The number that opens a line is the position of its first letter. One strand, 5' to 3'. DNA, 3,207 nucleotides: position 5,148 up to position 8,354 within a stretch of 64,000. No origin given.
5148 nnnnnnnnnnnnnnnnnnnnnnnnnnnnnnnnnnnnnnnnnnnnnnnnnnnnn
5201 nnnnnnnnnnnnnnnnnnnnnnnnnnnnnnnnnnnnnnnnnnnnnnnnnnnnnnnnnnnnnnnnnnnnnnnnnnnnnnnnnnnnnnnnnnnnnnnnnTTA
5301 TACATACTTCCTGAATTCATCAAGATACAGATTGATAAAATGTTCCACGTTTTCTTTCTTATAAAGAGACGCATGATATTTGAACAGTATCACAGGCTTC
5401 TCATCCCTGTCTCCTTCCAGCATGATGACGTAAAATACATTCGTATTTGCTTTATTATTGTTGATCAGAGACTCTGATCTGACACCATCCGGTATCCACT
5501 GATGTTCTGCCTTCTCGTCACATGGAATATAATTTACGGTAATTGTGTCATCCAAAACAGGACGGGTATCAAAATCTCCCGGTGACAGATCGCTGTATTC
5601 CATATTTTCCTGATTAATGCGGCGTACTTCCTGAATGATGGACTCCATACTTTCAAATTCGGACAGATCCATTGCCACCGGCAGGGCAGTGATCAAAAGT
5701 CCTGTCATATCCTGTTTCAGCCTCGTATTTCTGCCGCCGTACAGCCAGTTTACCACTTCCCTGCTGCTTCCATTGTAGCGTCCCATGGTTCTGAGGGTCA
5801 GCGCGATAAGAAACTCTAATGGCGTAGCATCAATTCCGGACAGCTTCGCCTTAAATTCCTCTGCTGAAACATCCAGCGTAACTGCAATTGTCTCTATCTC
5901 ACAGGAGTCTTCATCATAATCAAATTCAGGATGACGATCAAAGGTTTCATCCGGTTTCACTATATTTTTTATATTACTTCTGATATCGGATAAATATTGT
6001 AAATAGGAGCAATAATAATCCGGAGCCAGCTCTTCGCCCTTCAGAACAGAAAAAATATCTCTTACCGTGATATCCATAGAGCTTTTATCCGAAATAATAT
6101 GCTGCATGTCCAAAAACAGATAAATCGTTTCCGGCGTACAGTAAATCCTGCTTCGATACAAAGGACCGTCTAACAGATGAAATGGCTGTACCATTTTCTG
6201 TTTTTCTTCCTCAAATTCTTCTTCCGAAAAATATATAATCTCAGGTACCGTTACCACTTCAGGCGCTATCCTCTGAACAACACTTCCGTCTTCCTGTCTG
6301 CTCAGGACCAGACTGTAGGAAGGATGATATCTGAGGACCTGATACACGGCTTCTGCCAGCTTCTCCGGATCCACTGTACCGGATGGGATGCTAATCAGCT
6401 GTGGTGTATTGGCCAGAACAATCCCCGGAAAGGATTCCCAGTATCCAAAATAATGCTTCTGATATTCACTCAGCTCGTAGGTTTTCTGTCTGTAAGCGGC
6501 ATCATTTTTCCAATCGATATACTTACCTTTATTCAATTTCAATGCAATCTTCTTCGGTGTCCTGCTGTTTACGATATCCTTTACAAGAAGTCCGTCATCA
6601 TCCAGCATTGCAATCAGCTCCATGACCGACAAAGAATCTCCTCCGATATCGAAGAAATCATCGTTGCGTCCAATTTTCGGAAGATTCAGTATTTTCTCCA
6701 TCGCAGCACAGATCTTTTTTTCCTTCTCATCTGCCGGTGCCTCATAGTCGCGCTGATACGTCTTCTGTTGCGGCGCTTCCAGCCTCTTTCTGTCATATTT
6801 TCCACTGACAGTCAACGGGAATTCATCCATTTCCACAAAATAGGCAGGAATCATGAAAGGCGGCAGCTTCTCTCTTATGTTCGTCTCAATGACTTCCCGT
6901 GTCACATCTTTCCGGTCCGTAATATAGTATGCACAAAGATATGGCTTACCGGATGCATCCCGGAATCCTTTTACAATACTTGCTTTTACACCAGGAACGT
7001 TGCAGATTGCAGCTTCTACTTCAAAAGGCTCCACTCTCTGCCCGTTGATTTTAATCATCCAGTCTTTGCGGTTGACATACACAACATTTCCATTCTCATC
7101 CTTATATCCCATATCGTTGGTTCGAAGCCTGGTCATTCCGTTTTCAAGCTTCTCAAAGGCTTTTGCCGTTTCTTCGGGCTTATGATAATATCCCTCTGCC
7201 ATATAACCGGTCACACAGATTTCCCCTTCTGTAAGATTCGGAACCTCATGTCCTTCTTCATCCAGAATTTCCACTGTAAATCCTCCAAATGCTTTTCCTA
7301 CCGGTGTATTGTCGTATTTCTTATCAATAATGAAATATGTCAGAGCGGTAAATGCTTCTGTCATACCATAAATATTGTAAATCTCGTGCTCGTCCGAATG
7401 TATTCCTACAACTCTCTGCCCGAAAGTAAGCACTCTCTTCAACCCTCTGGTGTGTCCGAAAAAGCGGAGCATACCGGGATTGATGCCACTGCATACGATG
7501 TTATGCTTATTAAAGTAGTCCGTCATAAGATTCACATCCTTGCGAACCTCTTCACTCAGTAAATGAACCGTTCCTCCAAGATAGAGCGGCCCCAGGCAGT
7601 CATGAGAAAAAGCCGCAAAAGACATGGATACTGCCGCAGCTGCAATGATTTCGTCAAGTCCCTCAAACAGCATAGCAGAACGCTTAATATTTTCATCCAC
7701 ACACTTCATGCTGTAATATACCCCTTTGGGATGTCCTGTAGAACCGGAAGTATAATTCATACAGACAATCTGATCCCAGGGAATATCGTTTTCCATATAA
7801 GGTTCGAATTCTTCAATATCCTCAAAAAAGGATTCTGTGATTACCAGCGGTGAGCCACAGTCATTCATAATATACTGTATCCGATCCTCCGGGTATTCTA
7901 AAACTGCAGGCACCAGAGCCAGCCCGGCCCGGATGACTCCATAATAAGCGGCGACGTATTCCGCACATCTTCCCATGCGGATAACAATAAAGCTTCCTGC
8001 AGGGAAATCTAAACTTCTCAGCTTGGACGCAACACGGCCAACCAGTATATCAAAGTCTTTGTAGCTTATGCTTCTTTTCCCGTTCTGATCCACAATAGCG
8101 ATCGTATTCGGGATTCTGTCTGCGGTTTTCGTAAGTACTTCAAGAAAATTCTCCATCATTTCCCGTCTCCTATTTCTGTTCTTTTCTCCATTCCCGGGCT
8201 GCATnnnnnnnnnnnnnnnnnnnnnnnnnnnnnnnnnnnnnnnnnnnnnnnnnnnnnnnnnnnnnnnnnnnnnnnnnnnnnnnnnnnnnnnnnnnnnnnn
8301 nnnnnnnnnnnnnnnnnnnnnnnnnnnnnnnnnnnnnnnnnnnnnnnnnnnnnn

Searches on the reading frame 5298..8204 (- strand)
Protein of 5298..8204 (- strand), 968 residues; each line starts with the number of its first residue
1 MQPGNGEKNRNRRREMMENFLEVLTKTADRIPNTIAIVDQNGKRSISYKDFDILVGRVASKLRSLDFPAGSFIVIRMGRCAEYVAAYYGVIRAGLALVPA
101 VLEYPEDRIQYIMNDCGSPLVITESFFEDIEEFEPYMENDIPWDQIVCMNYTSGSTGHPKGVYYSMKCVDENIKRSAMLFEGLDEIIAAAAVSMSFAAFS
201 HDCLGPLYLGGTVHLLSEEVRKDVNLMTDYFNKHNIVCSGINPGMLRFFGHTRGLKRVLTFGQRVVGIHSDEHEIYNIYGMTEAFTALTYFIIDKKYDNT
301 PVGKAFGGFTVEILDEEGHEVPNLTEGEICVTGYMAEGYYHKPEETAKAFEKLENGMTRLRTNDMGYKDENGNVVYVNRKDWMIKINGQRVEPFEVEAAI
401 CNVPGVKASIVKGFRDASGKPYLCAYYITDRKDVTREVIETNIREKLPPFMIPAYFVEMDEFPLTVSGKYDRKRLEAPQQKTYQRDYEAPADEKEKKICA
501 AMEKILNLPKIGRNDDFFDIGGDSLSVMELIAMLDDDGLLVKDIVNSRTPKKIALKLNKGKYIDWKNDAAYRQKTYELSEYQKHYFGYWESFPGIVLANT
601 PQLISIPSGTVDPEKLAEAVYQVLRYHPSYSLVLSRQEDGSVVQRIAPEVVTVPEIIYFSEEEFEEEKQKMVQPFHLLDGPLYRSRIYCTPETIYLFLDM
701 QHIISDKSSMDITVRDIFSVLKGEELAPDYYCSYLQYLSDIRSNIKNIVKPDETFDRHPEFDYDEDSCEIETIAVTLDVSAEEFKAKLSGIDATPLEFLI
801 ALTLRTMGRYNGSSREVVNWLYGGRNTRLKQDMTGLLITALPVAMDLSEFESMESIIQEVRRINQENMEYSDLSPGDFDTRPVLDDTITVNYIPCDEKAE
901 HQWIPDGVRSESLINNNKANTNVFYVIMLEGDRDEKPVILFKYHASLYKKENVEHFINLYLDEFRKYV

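Call 3: search_protein_families(library=pfam, proteins=[window:5298-8204:-], max_evalue=0.01)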
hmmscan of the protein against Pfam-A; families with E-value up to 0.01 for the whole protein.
window:5298-8204:- (968 aa): 4 families
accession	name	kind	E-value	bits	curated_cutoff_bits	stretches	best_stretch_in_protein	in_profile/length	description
PF00501.34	AMP-binding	-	3.1e-50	171.5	29.9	1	25-340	2-384/384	AMP-binding enzyme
PF00668.25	Condensation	-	1.9e-28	99.8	30.6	1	573-958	2-424/456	Condensation domain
PF13193.12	AMP-binding_C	-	1.4e-09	39.2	24.5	1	395-469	1-76/76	AMP-binding enzyme C-terminal domain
PF00550.31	PP-binding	-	1.1e-07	32.4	20.8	1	497-537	2-44/67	Phosphopantetheine attachment site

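Call 4: search_protein_families(library=ncbifam, proteins=[window:5298-8204:-], max_evalue=0.01)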
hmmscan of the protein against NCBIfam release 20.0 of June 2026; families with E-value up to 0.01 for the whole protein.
window:5298-8204:- (968 aa): 103 families (the best 25 are shown)
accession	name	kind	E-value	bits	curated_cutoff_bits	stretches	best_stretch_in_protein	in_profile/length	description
NF047350.1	aureusi_NRPS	equivalog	7.2e-77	258.6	2500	1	18-727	413-1144/2373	aureusimine non-ribosomal peptide synthetase AusA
NF004282.0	PRK05691.1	subfamily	1.1e-69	234.1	4090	1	19-717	1132-1877/4334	non-ribosomal peptide synthase/polyketide synthase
TIGR01733.1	AA-adenyl-dom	subfamily_domain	6.2e-60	203.1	317.4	1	47-411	1-409/409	amino acid adenylation domain-containing protein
NF004837.0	PRK06187.1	subfamily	5.3e-55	186.7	476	3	273-482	312-525/531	long-chain-fatty-acid--CoA ligase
NF041803.1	NRPS_SolG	exception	8.3e-55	185.9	2200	2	148-537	714-1133/1163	solanimycin non-ribosomal peptide synthetase SolG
NF038078.1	NRPS_MxcG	equivalog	7.5e-51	172.6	2300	2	271-529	742-1010/1442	myxochelin non-ribosomal peptide synthetase MxcG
NF003417.0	PRK04813.1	subfamily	4.4e-50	170.7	476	2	273-476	288-500/505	D-alanine--poly(phosphoribitol) ligase subunit DltA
TIGR01734.1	D-ala-DACP-lig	equivalog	2.5e-48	164.9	559.85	3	274-477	287-500/504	D-alanine--poly(phosphoribitol) ligase subunit DltA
TIGR03098.1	ligase_PEP_1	hypoth_equivalog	4e-48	164.2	592.35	2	143-476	162-515/517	acyl-CoA ligase (AMP-forming), exosortase A system-associated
NF007605.2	PRK10252.1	equivalog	7.9e-41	139.6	2400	1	23-535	459-1016/1292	enterobactin non-ribosomal peptide synthetase EntF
NF006181.0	PRK08314.1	subfamily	9.8e-40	136.3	705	3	278-479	350-554/563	long-chain-fatty-acid--CoA ligase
NF006182.0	PRK08316.1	subfamily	1.2e-38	132.9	663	2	274-476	314-514/523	fatty acyl-CoA synthetase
NF052269.1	Staph_lig_FadD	equivalog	1.6e-36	125.7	650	1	133-478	139-492/499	long-chain-fatty-acid--CoA ligase FadD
NF004511.1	PRK05852.1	equivalog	1e-34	120.1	650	2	277-477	304-502/505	FadD7 family fatty acid--CoA ligase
NF004822.0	PRK06178.1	equivalog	5.8e-34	117.6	782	2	279-480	364-568/571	acyl-CoA synthetase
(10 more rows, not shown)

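Call 10: search_solved_structures(query=window:5298-8204:-, show_alignments=2, max_evalue=1e-10)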
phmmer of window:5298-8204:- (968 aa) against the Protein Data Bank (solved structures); distinct sequences matched with E-value up to 1e-10: 148 (the best 60 are shown).
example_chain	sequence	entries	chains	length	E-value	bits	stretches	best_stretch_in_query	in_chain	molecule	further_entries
6mfz_A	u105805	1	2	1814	5.8e-133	447.9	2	16-860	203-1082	Linear gramicidin synthase subunit A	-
9be3_A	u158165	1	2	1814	1.8e-132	446.3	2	16-860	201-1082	Linear gramicidin synthase subunit A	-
9meh_A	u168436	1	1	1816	1.8e-132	446.3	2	16-860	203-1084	Linear gramicidin synthase subunit A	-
9be4_A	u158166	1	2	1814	7.4e-132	444.2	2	16-860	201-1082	Linear gramicidin synthase subunit A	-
6mfy_A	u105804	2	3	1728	6.1e-123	414.7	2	16-860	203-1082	Linear gramicidin synthase subunit A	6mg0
6mfw_A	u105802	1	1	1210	3.5e-80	273.2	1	16-860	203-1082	Linear gramicidin synthase subunit A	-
6mfx_A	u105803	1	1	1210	7e-80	272.2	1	16-860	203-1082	Linear gramicidin synthase subunit A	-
9bfd_A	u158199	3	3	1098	1.8e-68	234.5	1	23-718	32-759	Tyrocidine synthase 1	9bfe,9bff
5es5_A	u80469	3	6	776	1.5e-67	231.4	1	16-541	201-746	Linear gramicidin synthetase subunit A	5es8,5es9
8xjz_C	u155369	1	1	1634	1.8e-66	227.9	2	148-531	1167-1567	Peptide synthetase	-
5u89_A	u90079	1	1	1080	2.3e-58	201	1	15-719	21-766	Amino acid adenylation domain protein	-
9bfd_B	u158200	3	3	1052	1.8e-56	194.7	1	22-535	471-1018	Tyrocidine synthase 2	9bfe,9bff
6ulz_A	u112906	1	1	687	6.6e-55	189.6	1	16-476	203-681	Linear gramicidin synthase subunit A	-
5es6_A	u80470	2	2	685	6e-54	186.4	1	16-476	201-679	Linear gramicidin synthase subunit A | Linear gramicidin synthetase subunit A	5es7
2vsq_A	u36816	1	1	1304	8.6e-52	179.3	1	44-533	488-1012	SURFACTIN SYNTHETASE SUBUNIT 3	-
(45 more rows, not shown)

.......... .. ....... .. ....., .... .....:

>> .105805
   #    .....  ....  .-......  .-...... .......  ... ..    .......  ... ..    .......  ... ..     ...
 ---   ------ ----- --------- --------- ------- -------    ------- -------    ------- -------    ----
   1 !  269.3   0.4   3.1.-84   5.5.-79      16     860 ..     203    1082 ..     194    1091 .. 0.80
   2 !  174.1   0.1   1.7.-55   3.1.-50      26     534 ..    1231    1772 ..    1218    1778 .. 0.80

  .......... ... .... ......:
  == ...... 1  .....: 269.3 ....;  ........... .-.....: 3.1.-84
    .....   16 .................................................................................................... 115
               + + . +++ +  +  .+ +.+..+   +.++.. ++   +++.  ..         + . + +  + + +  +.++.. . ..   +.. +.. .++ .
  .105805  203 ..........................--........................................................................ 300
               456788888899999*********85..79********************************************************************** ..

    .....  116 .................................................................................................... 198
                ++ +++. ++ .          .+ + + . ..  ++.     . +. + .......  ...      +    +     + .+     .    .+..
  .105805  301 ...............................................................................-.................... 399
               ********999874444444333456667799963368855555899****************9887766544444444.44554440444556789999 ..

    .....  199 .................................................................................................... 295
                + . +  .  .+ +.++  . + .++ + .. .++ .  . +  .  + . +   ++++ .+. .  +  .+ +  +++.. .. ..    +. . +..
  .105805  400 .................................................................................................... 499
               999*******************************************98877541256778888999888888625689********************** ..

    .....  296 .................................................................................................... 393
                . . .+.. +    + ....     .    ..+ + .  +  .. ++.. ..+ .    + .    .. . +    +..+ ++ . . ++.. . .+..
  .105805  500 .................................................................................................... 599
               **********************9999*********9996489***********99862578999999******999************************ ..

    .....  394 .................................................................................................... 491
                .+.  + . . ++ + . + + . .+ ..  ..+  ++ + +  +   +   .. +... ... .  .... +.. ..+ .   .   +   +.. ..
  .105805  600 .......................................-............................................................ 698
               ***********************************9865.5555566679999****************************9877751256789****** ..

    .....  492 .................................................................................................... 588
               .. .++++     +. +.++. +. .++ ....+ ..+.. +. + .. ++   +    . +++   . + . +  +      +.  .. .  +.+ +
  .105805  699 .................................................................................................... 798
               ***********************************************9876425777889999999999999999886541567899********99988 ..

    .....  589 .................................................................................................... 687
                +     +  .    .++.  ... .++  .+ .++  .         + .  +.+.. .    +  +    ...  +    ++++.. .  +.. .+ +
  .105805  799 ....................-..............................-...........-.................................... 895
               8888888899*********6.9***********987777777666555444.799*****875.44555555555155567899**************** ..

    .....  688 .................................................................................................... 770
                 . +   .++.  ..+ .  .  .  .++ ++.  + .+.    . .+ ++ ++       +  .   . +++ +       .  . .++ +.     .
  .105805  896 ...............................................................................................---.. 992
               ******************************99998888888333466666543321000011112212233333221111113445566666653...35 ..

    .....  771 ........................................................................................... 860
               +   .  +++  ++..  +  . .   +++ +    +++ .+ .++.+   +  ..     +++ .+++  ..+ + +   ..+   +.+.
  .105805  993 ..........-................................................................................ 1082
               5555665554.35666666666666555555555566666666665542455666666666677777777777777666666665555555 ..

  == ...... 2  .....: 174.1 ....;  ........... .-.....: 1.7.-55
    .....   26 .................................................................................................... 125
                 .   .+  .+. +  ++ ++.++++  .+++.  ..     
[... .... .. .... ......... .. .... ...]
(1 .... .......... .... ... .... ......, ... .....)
